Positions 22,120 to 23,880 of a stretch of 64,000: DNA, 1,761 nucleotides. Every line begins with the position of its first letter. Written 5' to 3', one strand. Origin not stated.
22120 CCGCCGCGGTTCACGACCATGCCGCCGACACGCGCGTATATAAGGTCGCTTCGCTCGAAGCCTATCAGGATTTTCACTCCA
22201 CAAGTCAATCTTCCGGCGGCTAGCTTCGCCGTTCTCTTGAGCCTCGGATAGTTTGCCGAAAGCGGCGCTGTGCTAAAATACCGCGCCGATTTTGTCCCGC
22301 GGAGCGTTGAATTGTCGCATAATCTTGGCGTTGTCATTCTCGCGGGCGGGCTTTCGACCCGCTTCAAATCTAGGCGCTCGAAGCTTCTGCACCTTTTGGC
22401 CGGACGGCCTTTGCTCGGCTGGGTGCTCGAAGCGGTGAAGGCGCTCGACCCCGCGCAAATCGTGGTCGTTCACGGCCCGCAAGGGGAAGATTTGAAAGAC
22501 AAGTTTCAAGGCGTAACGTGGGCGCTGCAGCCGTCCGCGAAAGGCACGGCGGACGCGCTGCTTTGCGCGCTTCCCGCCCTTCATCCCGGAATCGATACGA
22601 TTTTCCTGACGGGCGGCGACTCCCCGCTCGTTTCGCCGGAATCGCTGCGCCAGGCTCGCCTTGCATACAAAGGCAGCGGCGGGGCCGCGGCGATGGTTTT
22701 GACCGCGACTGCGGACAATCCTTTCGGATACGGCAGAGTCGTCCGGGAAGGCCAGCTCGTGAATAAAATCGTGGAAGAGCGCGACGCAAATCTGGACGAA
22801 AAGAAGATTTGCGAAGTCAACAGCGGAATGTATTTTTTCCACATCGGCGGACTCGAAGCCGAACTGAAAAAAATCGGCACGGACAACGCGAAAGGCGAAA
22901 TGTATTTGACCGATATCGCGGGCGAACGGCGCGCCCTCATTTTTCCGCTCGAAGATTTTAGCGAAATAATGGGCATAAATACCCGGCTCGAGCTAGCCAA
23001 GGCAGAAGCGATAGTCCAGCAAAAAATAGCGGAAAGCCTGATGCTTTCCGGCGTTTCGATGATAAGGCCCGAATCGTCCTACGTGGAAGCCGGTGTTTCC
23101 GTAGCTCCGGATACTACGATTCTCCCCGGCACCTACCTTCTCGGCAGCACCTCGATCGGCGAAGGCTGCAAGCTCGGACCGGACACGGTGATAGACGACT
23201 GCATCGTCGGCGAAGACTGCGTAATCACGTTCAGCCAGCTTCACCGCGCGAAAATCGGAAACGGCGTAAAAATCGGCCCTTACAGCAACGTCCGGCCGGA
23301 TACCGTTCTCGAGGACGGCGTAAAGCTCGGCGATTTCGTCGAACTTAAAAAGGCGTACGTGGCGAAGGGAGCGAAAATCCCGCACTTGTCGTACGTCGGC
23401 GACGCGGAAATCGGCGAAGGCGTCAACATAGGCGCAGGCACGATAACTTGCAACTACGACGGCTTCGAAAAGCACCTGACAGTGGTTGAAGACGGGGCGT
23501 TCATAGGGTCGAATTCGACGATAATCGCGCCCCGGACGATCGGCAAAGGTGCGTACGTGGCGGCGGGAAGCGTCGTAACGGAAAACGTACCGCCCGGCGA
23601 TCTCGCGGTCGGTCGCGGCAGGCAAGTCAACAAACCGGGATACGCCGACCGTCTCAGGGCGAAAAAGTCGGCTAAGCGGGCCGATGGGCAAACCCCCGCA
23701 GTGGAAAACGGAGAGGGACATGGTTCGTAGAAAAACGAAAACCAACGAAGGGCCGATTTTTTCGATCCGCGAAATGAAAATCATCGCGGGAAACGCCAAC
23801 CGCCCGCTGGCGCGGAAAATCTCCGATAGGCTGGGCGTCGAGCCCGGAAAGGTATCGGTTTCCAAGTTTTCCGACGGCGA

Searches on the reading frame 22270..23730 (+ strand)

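Call 50: search_protein_families(library=ncbifam, proteins=[window:22270-23730:+], max_evalue=1e-10)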
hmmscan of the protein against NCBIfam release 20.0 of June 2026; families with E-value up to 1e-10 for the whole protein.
window:22270-23730:+ (486 aa): 19 families
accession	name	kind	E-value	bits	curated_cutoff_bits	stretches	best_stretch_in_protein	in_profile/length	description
NF010934.1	PRK14354.1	equivalog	1.2e-144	482.2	450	1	21-459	2-446/447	bifunctional UDP-N-acetylglucosamine diphosphorylase/glucosamine-1-phosphate N-acetyltransferase GlmU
TIGR01173.1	glmU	equivalog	2.1e-144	481.7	366.85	1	21-461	3-449/452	bifunctional UDP-N-acetylglucosamine diphosphorylase/glucosamine-1-phosphate N-acetyltransferase GlmU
NF010935.0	PRK14355.1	equivalog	1.7e-137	458.8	718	1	18-461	3-455/459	bifunctional UDP-N-acetylglucosamine diphosphorylase/glucosamine-1-phosphate N-acetyltransferase GlmU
NF010932.0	PRK14352.1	equivalog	5.1e-135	450.9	611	1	17-473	5-471/488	bifunctional UDP-N-acetylglucosamine diphosphorylase/glucosamine-1-phosphate N-acetyltransferase GlmU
NF010933.0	PRK14353.1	equivalog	8.2e-131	436.7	505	1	18-472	5-449/453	bifunctional UDP-N-acetylglucosamine diphosphorylase/glucosamine-1-phosphate N-acetyltransferase GlmU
NF010937.0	PRK14357.1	equivalog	7.3e-129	430.5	658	1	21-465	3-445/448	bifunctional UDP-N-acetylglucosamine diphosphorylase/glucosamine-1-phosphate N-acetyltransferase GlmU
NF010940.0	PRK14360.1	equivalog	1.6e-122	409.3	602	1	19-461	2-448/452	bifunctional UDP-N-acetylglucosamine diphosphorylase/glucosamine-1-phosphate N-acetyltransferase GlmU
NF010936.0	PRK14356.1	equivalog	2.2e-112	376.3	666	1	19-456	6-451/456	bifunctional UDP-N-acetylglucosamine diphosphorylase/glucosamine-1-phosphate N-acetyltransferase GlmU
NF010938.0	PRK14358.1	equivalog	8.9e-112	374.1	500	1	17-465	6-461/481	bifunctional N-acetylglucosamine-1-phosphate uridyltransferase/glucosamine-1-phosphate acetyltransferase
NF006986.0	PRK09451.1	equivalog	2.4e-104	349.7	725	1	17-459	4-450/456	bifunctional UDP-N-acetylglucosamine diphosphorylase/glucosamine-1-phosphate N-acetyltransferase GlmU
NF010939.0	PRK14359.1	equivalog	2.1e-91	306.7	592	1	18-458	2-422/430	bifunctional UDP-N-acetylglucosamine diphosphorylase/glucosamine-1-phosphate N-acetyltransferase GlmU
TIGR03992.1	Arch_glmU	subfamily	5.8e-45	153.8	292.1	2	327-397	267-337/393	bifunctional sugar-1-phosphate nucleotidylyltransferase/acetyltransferase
NF041173.1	Sug_nt_acttase_Thmprot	equivalog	2e-34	119.2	600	1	311-414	249-354/405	bifunctional sugar-1-phosphate nucleotidylyltransferase/acetyltransferase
TIGR03570.1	NeuD_NnaD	subfamily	9.2e-19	67.8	160.8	0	405-448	155-198/202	NeuD/PglB/VioB family sugar acetyltransferase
NF050158.1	CarbAnhydGPos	equivalog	1.1e-13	51.2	250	0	402-454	86-140/172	gamma carbonic anhydrase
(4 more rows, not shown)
